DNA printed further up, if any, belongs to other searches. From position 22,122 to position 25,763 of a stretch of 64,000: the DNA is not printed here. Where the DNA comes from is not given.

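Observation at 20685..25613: Three-gene minus-strand island: Type IIG/ISP-like enzyme + membrane pentapeptide-repeat protein + retropepsin-like protease (candidate novel defence-type system)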

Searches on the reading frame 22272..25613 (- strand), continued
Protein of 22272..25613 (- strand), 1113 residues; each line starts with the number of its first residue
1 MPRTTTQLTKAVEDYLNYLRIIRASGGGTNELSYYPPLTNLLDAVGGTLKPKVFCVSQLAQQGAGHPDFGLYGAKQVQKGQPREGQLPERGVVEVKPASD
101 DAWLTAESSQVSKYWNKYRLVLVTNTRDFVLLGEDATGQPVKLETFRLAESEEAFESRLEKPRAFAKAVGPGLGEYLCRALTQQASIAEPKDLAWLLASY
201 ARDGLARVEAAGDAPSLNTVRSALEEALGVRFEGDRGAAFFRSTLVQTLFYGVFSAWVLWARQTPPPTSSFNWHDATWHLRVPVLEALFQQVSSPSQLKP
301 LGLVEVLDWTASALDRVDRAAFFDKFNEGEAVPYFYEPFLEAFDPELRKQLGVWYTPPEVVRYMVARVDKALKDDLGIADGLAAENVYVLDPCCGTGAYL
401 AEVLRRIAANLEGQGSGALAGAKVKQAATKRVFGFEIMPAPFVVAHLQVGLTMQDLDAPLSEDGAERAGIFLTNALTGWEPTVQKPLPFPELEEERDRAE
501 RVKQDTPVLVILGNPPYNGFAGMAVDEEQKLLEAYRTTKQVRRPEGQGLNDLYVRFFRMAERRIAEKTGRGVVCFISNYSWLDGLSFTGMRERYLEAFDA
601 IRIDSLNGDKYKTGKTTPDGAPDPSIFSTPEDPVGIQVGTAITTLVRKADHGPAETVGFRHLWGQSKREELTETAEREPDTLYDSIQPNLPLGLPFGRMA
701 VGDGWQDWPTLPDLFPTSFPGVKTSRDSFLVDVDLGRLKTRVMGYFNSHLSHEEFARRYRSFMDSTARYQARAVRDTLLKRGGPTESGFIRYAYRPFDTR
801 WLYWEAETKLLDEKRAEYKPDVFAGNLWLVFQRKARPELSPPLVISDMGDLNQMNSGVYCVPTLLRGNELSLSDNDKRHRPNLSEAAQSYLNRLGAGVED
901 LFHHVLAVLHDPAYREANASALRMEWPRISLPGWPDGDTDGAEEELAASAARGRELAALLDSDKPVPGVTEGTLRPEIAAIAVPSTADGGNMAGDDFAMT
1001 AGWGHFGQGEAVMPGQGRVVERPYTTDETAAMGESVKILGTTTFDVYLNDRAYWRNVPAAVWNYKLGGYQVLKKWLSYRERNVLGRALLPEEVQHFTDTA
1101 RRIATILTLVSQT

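Call 15: find_related_loci(query=window:22272-25613:-, collection=genome_contigs, flank=6000)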
Query window:22272-25613:- (1113 aa) in genome_contigs; peptide patterns used: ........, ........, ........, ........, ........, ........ (x = any residue, [..] = any of these).
40 stretches matched a pattern; 15 encode a relative of the query (tblastn E <= 1e-3); 15 distinct loci.
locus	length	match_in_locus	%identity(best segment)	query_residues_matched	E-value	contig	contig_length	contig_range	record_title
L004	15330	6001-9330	79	1-1111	0e+0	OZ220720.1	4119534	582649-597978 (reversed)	MAG: Dehalococcoidia bacterium isolate c1ccb28d-03af-49da-9b48-84a9185dfe7a genome assembly, chromosome: 1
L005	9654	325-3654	78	1-1111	0e+0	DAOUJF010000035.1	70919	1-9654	MAG TPA_asm: Dehalococcoidia bacterium isolate S32_247 k113_2130101, whole genome shotgun sequence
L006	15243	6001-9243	72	3-1112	0e+0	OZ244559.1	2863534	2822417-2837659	MAG: Dehalococcoidia bacterium isolate 59ee8d7c-4f04-4942-b4cb-4e6b98ad6235 genome assembly, chromosome: 1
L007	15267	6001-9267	70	1-1112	0e+0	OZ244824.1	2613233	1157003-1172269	MAG: Dehalococcoidia bacterium isolate 70ea3dc7-dc25-4479-8e7e-ee8621e45a74 genome assembly, chromosome: 1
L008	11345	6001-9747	72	4-1112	0e+0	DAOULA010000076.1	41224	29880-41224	MAG TPA_asm: Dehalococcoidia bacterium isolate S8_375 322245, whole genome shotgun sequence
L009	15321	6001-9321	86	1-1107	0e+0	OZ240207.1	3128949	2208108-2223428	MAG: Dehalococcoidia bacterium isolate 3f106f04-5a50-46dd-94d3-5b382f65daaf genome assembly, chromosome: 1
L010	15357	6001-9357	54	11-1109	0e+0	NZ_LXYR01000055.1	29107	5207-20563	Phormidesmis priestleyi BC1401 Ga0079976_1055, whole genome shotgun sequence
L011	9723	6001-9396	54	12-1103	0e+0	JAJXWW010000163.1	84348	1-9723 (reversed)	MAG: Planctomycetota bacterium isolate BP6.bin110 NODE_441_length_84348_cov_3.423564, whole genome shotgun sequence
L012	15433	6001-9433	42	8-1111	0e+0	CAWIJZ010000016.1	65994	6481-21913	MAG: uncultured Nitrososphaerota archaeon isolate MFD03726.bin.2.137 genome assembly, contig: contig_13799, whole genome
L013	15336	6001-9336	79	1-1110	0e+0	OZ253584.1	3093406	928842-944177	MAG: Dehalococcoidia bacterium isolate 03c8e236-5a43-4a8a-a010-48565315aea4 genome assembly, chromosome: 1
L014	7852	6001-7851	54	14-622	0e+0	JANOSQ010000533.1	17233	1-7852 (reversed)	MAG: Fimbriiglobus sp. isolate VAR_39_metabat_75_sub VAR_39_k141_105998, whole genome shotgun sequence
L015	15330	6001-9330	78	4-1112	0e+0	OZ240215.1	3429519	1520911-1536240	MAG: Dehalococcoidia bacterium isolate 191162a9-6f6c-41d9-b6bf-8976c5f9f408 genome assembly, chromosome: 1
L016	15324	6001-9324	72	1-1110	0e+0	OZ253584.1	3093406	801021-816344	MAG: Dehalococcoidia bacterium isolate 03c8e236-5a43-4a8a-a010-48565315aea4 genome assembly, chromosome: 1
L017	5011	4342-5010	57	13-233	4e-67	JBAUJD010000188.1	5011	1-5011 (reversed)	MAG: Thermosynechococcaceae cyanobacterium isolate MFD12179_ilm_asm_bin10 k127_19633, whole genome shotgun sequence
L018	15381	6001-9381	73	2-1111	0e+0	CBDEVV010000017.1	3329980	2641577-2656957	MAG: Dehalococcoidia bacterium isolate ccfee1fd-fe4d-4b79-97f1-fb044a699873 genome assembly, contig: contig_16, whole ge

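Call 23: search_protein_families(library=pfam, proteins=[L009:9324-10178:+, L008:9888-10688:+], max_evalue=0.01)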
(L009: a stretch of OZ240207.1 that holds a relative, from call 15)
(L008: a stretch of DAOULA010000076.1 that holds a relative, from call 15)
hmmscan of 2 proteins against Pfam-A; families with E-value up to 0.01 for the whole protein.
L009:9324-10178:+ (284 aa): 1 family
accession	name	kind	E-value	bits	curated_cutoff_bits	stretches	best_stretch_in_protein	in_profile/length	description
PF18928.5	DUF5677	-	0.0012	19.4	27.1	1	85-219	27-160/166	Family of unknown function (DUF5677)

L008:9888-10688:+ (266 aa): 0 families

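Call 24: search_solved_structures(query=window:22272-25613:-, max_evalue=0.001)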
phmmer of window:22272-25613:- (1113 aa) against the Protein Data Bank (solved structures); distinct sequences matched with E-value up to 0.001: 3.
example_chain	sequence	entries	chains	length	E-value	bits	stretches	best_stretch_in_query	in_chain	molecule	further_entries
7lo5_A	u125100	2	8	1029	3.3e-33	117.8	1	327-935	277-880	Site-specific DNA-methyltransferase (adenine-specific)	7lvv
4xqk_A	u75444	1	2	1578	1.6e-27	99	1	331-929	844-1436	LlaBIII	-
5ffj_A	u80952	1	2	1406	3.3e-25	91.4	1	330-618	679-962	Endonuclease and methylase LlaGI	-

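Call 61: search_protein_families(library=padloc, proteins=[L009:9324-10178:+, L004:9336-10337:+, L008:9888-10688:+], max_evalue=0.01)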
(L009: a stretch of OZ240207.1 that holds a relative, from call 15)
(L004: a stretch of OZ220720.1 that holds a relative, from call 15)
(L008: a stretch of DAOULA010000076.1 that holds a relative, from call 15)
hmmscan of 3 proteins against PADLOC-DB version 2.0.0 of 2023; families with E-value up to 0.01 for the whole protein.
L009:9324-10178:+ (284 aa): 0 families

L004:9336-10337:+ (333 aa): 0 families

L008:9888-10688:+ (266 aa): 0 families

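Call 62: find_related_loci(query=window:22272-25613:-, collection=viral_contigs, flank=5000)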
Query window:22272-25613:- (1113 aa) in viral_contigs; peptide patterns used: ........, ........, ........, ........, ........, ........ (x = any residue, [..] = any of these).
1 stretches matched a pattern, but none encodes a relative of the query by tblastn (E <= 1e-3).

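Call 87: predict_structure(alignment_id=A5)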
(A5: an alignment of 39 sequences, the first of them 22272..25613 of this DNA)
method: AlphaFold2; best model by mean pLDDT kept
length: 1113 residues; sequences in the alignment: 39
mean_pLDDT: 42.0   pTM: 0.26
mean pLDDT of the five models: 42.0, 40.2, 37.7, 36.7, 36.2
residues with pLDDT >= 90: 0; 70-90: 71; 50-70: 194; < 50: 848
segments of 3 or more residues with pLDDT < 50: 1-152, 158-210, 212-217, 227-240, 242-244, 246-248, 277-303, 325-341, 345-364, 374-377, 385-724, 792-799, 812-827, 835-841, 844-846, 848-857, 862-887, 917-933, 959-979, 989-1018, 1063-1113
pLDDT, mean of each block of 10 residues (from residue 1): 37 41 33 37 36 36 29 30 35 36 31 39 42 37 42 46 41 41 32 36 44 49 49 44 50 60 69 55 41 38 53 66 48 43 46 37 48 50 48 36 46 35 31 25 24 27 30 26 30 34 38 29 32 30 27 34 33 29 22 23 22 28 28 23 21 24 32 38 30 28 32 34 56 79 85 82 59 77 64 42 60 35 37 47 47 47 36 37 46 63 59 50 32 55 72 58 33 41 50 42 32 37 75 63 61 57 41 38 36 43 37 33
secondary structure, 60 per line:
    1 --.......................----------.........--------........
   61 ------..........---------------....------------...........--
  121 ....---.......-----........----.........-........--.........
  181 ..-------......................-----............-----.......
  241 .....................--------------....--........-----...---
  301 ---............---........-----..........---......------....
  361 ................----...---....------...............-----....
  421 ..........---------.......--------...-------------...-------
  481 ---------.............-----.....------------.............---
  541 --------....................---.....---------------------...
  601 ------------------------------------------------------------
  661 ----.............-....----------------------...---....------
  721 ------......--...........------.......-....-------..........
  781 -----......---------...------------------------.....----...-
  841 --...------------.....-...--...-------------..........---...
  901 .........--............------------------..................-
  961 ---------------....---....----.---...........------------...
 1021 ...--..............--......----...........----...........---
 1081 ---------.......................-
elements in order (helices of 4 or more, strands of 3 or more residues): H3-25 H36-44 E53-55 H56-60 H67-76 E92-95 H108-118 E121-124 E128-134 E140-147 H152-160 H162-169 H172-182 H190-211 H217-228 H234-261 H276-279 H282-289 H304-315 H319-326 H332-341 H345-350 H357-376 E387-390 H397-411 H417-430 H440-446 E471-473 H490-502 E508-512 H525-537 H549-568 E572-576 H665-677 H679-682 H711-714 H727-730 H735-745 H752-758 H760-763 H771-780 E789-791 E801-803 E828-832 E843-845 E858-862 E864-866 E869-871 H885-894 H898-909 H912-923 H942-959 H976-979 E983-986 H995-1005 E1018-1023 H1026-1039 E1042-1047 E1052-1058 H1059-1062 H1067-1077 H1090-1112

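Call 88: list_cluster_members(proteins=[window:22272-25613:-, P0001, P0241, P0121, P0185, P0030])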
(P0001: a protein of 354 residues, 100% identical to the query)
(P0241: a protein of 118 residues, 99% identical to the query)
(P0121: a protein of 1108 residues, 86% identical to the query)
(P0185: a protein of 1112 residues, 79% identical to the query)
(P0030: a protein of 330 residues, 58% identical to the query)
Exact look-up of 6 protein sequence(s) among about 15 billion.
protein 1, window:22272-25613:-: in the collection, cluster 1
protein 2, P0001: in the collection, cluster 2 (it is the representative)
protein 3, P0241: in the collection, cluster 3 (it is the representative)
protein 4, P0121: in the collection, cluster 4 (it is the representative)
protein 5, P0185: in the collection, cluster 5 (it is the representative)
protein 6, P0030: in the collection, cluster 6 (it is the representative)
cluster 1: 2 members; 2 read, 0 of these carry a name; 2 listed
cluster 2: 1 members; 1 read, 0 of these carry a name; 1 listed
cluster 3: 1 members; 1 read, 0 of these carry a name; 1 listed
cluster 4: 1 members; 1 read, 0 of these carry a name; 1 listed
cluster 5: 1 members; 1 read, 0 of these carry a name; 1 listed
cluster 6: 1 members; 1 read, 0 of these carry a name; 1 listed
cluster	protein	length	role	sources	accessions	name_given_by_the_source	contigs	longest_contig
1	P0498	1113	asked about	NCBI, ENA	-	-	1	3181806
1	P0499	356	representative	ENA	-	-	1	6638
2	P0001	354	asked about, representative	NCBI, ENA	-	-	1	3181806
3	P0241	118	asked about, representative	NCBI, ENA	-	-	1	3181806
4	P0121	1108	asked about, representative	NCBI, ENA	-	-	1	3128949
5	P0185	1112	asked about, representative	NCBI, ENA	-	-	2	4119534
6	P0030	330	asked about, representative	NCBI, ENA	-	-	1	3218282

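Call 90: search_protein_families(library=pfam, proteins=[L016:9420-9590:+], max_evalue=0.001)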
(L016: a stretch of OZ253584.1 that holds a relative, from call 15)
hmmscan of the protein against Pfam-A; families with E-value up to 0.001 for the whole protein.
L016:9420-9590:+ (57 aa): 2 families
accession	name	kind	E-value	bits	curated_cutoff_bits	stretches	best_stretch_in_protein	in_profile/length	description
PF13975.11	gag-asp_proteas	-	0.00021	22.3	28.2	1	23-53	8-38/92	gag-polyprotein putative aspartyl protease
PF13650.11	Asp_protease_2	-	0.00029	21.9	24.3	1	23-53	8-38/90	Aspartyl protease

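Call 94: search_dna_similar(query=window:22272-25613:-, collection=plasmids, mode=protein, max_evalue=1e-20, max_rows=20)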
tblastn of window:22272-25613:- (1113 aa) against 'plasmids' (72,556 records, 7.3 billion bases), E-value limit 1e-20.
Records with a match: 139; places in all: 143; records where one place covers at least 80% of the query: 24.
Best place of each record, by identity: <60% 139.
By first word of the organism name: Borrelia 17; Borreliella 10; Lactococcus 8; Escherichia 7; Rhodococcus 5; Corynebacterium 5; Leuconostoc 5; Phaeobacter 5; Thermus 4; Nostoc 4; and 49 more.
By predicted mobility (MOB-suite, as given by PLSDB): non-mobilizable 67; mobilizable 45; conjugative 27.
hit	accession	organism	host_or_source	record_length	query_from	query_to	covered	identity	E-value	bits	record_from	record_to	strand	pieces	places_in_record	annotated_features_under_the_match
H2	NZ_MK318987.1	Rhizobium rhizogenes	-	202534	5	1109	99%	55.4%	0e+0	1226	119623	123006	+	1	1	type ISP restriction/modification enzyme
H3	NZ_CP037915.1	Sphingomonas sp. AAP5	water column of an alpine lake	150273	12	1109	99%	55.5%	0e+0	1193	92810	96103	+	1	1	type ISP restriction/modification enzyme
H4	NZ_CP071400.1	Rhizobium leguminosarum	lentil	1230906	14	1109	98%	52.9%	0e+0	1125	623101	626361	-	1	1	record has no annotation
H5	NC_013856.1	Azospirillum sp. B510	-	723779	3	1109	99%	45.8%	0e+0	893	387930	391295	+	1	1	type ISP restriction/modification enzyme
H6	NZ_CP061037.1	Sphingomonas aliaeris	whole organism,Pork steak,pork steak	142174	1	1109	100%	45.5%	0e+0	862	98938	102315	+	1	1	type ISP restriction/modification enzyme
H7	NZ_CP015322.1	Mesorhizobium amorphae CCNWGS0123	Robinia pseudoacacia,cell culture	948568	7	1112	99%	34.4%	3e-158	529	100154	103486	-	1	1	type ISP restriction/modification enzyme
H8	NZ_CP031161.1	Deinococcus wulumuqiensis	cell culture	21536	121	932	73%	34.9%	2e-127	438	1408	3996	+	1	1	type ISP restriction/modification enzyme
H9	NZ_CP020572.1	Thermus aquaticus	-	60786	11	928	82%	28.1%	1e-49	201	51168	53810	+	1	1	type ISP restriction/modification enzyme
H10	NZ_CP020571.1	Thermus aquaticus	cell culture,DSMZ culture collection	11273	11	931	83%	27.6%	7e-50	201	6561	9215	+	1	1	type ISP restriction/modification enzyme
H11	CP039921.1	Agrobacterium tumefaciens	-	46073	12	935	83%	27.1%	4e-68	259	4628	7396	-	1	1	DNA methyltransferase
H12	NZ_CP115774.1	Paracoccus sediminicola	cell culture,sediment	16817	12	936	83%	26.8%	3e-64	247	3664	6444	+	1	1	type ISP restriction/modification enzyme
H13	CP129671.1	Agrobacterium tumefaciens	Metal working fluids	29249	12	935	83%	26.5%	4e-70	265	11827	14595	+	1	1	N-6 DNA methylase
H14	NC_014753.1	Oceanithermus profundus DSM 14977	deep sea hot vent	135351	5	925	83%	26.5%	1e-34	152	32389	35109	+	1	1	type ISP restriction/modification enzyme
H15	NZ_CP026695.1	Nostoc sp. 'Lobaria pulmonaria (5183) cyanobiont'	Lobaria pulmonaria thallus,lichen ...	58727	187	1096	82%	26.8%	6e-77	286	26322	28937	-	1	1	type ISP restriction/modification enzyme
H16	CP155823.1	Thioclava sp. 'Guangxiensis'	Bruguiera gymnorhiza,pure ...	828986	9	935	83%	25.9%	7e-59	230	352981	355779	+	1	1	type ISP restriction/modification enzyme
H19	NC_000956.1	Borreliella burgdorferi B31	-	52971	60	1108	94%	22.8%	1e-62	242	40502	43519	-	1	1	type ISP restriction/modification enzyme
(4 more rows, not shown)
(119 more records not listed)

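Call 95: get_annotated_region(hit=H2, flank=4000)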
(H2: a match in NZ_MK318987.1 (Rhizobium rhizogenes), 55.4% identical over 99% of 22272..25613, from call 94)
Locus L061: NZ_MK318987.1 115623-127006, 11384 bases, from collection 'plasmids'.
description: Rhizobium rhizogenes strain C6.5 plasmid pC6.5b, complete sequence
organism: Rhizobium rhizogenes (NCBI taxid 359)
taxonomy: Bacteria; Pseudomonadota; Alphaproteobacteria; Hyphomicrobiales; Rhizobiaceae; Rhizobium; Rhizobium rhizogenes
host: -; source: -; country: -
typing (MOB-suite, as given by PLSDB): non-mobilizable; mating-pair formation MPF_T
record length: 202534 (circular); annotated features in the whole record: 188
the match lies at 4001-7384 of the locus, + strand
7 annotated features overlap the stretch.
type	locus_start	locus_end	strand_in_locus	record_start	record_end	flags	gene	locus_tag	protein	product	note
CDS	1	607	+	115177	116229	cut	-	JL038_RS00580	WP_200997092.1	reverse transcriptase family protein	-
CDS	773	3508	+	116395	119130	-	-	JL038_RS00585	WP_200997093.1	UvrD-helicase domain-containing protein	-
CDS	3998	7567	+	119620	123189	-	-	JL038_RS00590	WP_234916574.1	type ISP restriction/modification enzyme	-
CDS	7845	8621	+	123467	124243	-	-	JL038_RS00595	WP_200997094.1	DUF5131 family protein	-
CDS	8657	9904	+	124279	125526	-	-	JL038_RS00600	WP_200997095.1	three-Cys-motif partner protein TcmP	-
CDS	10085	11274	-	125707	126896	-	-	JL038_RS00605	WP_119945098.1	IS3 family transposase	-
CDS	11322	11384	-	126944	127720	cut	tcmP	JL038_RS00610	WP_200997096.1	three-Cys-motif partner protein TcmP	-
